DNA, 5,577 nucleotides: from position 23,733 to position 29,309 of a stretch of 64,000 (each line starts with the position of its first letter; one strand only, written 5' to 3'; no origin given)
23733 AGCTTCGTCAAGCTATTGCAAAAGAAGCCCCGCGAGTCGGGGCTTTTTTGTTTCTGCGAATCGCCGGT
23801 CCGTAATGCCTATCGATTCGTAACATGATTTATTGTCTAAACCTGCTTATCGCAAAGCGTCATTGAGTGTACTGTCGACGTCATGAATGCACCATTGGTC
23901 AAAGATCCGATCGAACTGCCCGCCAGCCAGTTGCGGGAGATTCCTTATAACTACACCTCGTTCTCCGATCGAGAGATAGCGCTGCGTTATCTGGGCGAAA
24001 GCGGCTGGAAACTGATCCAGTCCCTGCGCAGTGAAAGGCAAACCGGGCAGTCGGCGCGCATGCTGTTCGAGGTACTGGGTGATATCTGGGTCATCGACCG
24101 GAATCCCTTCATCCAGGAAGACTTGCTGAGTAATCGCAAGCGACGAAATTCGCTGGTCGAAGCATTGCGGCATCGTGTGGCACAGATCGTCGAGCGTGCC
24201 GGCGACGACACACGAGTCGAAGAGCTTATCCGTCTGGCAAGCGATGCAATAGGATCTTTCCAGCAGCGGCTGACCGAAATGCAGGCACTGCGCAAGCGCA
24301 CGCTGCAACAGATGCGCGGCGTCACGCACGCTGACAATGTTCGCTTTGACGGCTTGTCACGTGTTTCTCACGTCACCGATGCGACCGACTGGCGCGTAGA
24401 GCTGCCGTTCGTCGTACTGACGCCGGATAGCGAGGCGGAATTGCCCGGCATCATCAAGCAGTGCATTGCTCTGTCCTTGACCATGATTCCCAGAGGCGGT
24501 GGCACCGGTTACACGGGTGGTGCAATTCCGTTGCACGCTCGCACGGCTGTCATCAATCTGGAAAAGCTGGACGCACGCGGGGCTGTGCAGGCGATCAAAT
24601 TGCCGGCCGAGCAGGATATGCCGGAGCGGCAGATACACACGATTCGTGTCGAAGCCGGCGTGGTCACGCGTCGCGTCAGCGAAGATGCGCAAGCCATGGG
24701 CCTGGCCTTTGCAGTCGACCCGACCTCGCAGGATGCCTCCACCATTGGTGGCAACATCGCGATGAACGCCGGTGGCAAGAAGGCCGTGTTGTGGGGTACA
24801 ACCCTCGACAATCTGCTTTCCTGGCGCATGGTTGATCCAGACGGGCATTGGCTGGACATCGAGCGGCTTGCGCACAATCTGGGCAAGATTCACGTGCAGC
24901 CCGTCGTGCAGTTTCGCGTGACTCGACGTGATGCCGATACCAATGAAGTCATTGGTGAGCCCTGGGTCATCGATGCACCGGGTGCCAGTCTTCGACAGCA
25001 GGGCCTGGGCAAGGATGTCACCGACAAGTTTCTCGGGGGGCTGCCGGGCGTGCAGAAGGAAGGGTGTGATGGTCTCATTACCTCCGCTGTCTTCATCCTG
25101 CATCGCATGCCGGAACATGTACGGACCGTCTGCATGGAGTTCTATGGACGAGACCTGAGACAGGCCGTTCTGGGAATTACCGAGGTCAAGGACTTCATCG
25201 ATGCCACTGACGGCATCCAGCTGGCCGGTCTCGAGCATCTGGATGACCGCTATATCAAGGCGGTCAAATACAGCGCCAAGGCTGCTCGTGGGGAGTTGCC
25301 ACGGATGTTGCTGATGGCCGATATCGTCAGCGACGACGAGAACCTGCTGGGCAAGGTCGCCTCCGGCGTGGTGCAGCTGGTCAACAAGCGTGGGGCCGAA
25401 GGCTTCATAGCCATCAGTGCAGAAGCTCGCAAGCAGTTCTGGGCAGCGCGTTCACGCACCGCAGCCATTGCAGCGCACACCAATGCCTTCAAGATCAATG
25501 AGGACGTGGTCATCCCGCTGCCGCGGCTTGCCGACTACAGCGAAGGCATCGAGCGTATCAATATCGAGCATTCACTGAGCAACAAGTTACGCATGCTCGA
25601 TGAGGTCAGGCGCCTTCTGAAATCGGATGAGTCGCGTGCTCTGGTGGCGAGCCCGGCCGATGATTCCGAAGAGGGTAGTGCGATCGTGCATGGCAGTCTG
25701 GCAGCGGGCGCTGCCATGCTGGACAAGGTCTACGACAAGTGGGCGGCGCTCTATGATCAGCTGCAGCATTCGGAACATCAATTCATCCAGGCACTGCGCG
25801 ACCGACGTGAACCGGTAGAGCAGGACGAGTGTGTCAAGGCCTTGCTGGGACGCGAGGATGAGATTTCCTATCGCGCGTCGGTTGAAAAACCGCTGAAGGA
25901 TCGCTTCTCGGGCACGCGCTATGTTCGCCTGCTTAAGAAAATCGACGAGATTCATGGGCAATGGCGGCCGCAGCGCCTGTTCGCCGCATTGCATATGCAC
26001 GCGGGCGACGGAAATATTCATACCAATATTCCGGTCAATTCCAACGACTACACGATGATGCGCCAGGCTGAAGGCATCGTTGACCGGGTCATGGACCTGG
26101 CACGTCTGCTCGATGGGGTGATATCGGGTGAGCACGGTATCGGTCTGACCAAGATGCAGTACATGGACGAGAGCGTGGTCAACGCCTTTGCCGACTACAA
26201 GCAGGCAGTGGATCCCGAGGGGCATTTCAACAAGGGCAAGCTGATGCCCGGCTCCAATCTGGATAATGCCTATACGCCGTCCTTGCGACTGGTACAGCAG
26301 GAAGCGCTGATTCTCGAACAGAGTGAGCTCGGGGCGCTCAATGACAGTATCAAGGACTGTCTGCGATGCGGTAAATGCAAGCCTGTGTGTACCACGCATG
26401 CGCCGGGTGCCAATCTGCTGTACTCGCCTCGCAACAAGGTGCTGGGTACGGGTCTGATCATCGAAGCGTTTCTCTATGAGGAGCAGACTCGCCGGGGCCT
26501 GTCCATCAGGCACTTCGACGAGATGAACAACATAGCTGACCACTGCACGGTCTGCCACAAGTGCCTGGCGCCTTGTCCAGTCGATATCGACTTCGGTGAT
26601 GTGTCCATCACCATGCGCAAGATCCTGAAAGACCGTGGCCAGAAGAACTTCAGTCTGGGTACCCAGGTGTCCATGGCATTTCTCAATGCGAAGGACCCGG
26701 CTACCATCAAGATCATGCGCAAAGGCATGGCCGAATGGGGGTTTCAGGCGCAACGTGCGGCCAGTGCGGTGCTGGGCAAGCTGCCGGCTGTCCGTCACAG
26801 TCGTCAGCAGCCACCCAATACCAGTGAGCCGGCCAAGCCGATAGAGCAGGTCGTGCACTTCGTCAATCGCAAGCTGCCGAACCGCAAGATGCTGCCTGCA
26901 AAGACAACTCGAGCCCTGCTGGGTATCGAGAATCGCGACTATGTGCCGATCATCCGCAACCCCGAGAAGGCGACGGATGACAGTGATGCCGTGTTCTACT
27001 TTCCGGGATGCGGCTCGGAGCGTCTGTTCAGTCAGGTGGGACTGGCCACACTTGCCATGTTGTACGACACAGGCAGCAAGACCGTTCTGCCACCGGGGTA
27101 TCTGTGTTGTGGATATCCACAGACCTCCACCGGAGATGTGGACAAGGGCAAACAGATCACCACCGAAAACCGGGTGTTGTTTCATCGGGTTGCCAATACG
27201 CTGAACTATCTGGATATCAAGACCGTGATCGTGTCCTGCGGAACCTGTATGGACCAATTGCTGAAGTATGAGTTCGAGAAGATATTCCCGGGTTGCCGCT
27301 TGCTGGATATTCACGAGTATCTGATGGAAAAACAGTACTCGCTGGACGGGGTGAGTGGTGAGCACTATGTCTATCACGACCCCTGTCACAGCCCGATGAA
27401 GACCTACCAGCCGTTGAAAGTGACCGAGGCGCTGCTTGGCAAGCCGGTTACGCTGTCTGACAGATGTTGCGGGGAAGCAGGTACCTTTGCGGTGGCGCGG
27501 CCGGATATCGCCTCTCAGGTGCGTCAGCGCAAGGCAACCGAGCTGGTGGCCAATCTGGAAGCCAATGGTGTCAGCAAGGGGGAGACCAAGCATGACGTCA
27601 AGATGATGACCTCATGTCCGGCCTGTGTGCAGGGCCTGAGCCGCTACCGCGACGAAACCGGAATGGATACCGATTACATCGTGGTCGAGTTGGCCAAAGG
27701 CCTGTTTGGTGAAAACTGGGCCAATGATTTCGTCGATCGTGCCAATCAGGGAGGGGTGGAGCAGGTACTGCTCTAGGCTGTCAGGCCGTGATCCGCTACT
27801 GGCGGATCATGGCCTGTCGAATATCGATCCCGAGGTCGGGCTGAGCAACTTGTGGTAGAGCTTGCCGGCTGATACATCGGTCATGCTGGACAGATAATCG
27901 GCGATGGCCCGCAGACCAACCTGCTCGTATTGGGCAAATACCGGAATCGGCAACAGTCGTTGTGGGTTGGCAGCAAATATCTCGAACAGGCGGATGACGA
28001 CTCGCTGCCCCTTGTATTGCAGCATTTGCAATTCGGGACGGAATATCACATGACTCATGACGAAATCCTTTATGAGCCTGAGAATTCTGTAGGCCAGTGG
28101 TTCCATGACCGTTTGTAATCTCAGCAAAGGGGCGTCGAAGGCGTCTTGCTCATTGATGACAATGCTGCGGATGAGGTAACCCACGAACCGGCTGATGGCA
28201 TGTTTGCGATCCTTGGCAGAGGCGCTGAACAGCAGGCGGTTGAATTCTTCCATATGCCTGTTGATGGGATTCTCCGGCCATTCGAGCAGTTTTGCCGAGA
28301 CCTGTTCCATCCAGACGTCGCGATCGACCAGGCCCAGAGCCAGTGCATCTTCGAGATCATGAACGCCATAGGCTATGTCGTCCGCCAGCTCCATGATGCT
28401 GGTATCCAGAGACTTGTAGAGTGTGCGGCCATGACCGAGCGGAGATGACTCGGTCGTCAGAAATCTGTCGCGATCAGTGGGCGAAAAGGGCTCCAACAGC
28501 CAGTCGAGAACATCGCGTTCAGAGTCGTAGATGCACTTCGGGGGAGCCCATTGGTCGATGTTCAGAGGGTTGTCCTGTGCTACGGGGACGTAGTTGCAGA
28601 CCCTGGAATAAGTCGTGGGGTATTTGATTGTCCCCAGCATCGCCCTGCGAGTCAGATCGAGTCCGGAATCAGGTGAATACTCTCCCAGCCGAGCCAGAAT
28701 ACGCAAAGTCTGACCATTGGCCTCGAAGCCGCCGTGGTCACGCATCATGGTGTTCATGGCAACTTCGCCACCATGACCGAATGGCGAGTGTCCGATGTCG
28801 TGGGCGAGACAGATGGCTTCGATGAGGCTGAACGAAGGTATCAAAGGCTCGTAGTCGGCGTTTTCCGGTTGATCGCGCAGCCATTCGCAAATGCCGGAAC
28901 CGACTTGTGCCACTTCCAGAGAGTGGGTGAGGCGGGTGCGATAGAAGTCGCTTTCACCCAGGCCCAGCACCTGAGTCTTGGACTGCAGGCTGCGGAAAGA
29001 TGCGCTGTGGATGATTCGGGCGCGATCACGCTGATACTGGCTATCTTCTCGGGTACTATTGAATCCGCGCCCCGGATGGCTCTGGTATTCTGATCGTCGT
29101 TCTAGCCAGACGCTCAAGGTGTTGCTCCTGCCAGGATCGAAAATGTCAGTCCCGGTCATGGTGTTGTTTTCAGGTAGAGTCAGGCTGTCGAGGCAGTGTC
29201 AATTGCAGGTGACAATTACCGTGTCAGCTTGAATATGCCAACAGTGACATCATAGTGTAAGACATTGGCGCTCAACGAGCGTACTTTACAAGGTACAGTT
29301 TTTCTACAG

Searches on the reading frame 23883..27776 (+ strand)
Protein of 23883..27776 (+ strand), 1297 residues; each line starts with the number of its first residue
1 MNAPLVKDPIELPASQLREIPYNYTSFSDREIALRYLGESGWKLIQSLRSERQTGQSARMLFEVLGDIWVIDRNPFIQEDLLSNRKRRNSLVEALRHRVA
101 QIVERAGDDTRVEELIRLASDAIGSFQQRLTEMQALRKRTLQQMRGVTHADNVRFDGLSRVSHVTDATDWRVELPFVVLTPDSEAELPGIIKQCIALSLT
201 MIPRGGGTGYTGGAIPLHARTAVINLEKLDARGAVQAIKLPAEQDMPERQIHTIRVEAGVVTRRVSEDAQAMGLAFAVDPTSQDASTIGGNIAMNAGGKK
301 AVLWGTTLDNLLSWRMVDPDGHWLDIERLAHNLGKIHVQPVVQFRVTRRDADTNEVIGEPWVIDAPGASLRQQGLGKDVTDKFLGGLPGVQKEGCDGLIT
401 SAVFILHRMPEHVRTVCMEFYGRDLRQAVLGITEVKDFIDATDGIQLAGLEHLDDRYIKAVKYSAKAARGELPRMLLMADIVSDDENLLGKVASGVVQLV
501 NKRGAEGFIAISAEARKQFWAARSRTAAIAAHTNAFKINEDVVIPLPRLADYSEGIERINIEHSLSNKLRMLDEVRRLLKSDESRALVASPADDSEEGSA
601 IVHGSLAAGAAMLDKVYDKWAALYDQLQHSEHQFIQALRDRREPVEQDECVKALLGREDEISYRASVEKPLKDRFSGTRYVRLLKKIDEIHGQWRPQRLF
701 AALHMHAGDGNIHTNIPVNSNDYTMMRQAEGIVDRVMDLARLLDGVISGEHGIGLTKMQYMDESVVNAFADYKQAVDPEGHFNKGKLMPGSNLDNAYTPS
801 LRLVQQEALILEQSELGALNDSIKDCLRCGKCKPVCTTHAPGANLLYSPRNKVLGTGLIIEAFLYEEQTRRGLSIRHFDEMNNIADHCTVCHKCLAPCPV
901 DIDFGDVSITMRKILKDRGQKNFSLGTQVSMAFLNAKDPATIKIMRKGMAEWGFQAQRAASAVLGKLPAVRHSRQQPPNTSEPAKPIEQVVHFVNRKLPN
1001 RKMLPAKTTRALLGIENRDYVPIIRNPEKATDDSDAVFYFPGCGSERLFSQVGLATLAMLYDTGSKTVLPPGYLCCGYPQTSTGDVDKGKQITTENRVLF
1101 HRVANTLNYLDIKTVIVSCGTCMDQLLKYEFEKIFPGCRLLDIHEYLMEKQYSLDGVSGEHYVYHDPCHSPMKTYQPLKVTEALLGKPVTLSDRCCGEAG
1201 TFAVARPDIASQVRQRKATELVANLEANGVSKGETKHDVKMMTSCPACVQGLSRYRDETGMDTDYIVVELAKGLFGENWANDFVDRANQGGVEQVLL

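Call 13: search_protein_families(library=pfam, proteins=[window:23883-27776:+], max_evalue=0.001)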
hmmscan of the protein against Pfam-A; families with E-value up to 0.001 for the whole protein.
window:23883-27776:+ (1297 aa): 9 families
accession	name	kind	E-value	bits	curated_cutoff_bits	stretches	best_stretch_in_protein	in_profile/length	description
PF12447.13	DUF3683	-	6.1e-46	155.7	27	1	16-127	2-113/114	Protein of unknown function (DUF3683)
PF02913.24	FAD-oxidase_C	-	6.4e-30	105.1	21.2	2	698-787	155-248/248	FAD linked oxidases, C-terminal domain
PF01565.28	FAD_binding_4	-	3.3e-25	88.8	26.4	1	177-326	3-138/139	FAD binding domain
PF11880.13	DUF3400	-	3.4e-21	75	25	1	1253-1297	1-45/45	Domain of unknown function (DUF3400)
PF02754.22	CCG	-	9.5e-13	48.5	20.6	2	1037-1126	1-84/85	Cysteine-rich domain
PF13183.11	Fer4_8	-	1.4e-07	32.3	27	1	823-902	2-68/68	4Fe-4S dicluster domain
PF14697.11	Fer4_21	-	9.2e-05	22.9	35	0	881-901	34-55/59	4Fe-4S dicluster domain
PF13187.11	Fer4_9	-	0.00073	19.9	27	0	816-839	34-50/52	4Fe-4S dicluster domain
PF12838.12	Fer4_7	-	0.00095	20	27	1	826-902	2-52/52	4Fe-4S dicluster domain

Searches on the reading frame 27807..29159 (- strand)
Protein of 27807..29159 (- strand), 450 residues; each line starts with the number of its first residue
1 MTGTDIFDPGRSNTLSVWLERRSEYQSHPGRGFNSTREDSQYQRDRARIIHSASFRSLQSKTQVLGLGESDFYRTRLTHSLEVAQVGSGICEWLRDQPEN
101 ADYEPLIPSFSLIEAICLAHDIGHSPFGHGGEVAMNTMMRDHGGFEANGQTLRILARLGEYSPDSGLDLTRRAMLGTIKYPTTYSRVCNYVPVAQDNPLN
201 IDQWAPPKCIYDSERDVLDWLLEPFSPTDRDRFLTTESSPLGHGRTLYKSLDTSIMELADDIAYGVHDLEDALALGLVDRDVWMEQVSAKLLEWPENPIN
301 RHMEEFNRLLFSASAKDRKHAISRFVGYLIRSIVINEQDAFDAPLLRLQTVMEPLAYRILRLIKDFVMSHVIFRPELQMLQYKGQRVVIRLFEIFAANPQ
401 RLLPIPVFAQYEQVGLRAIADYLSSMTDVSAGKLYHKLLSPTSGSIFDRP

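Call 13: search_protein_families(library=pfam, proteins=[window:27807-29159:-], max_evalue=0.001)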
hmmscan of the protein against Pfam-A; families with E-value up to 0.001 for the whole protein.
window:27807-29159:- (450 aa): 2 families
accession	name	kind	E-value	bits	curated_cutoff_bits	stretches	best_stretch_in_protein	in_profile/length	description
PF13286.11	HD_assoc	-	1.8e-15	57.7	22.2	1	360-436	11-90/91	Phosphohydrolase-associated domain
PF01966.28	HD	-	2.2e-06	28.4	22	1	76-142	1-58/116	HD domain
